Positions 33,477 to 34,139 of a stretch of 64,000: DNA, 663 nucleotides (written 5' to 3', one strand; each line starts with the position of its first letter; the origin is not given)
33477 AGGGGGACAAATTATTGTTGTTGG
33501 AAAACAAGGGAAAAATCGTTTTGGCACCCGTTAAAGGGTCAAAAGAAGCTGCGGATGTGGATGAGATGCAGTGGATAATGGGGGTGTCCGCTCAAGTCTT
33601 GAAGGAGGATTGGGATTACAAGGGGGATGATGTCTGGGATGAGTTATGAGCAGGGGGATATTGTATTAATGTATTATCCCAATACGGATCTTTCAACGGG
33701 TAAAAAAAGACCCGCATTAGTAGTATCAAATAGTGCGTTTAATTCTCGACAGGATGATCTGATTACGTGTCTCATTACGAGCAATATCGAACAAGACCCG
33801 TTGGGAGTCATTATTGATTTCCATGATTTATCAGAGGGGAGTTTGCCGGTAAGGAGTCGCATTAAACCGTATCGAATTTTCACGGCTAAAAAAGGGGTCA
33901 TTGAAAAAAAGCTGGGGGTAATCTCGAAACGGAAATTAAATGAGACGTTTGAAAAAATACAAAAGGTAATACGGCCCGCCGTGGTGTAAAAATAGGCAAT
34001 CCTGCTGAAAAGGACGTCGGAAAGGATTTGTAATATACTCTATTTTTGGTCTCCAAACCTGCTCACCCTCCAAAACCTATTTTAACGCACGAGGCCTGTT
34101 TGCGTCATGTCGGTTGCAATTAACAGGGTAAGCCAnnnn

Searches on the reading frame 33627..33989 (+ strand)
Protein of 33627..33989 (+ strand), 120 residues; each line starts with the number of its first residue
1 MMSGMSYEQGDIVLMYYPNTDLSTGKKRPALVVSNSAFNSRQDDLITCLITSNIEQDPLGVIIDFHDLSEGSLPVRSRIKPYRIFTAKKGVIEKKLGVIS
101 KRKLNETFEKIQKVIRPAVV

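Call 30: search_protein_families(library=pfam, proteins=[window:33627-33989:+], max_evalue=0.001)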
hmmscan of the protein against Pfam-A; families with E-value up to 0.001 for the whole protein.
window:33627-33989:+ (120 aa): 1 family
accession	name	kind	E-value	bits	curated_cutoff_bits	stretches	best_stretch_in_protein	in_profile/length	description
PF02452.23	PemK_toxin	-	3.5e-16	59.8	23.1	1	8-114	1-108/109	PemK-like, MazF-like toxin of type II toxin-antitoxin system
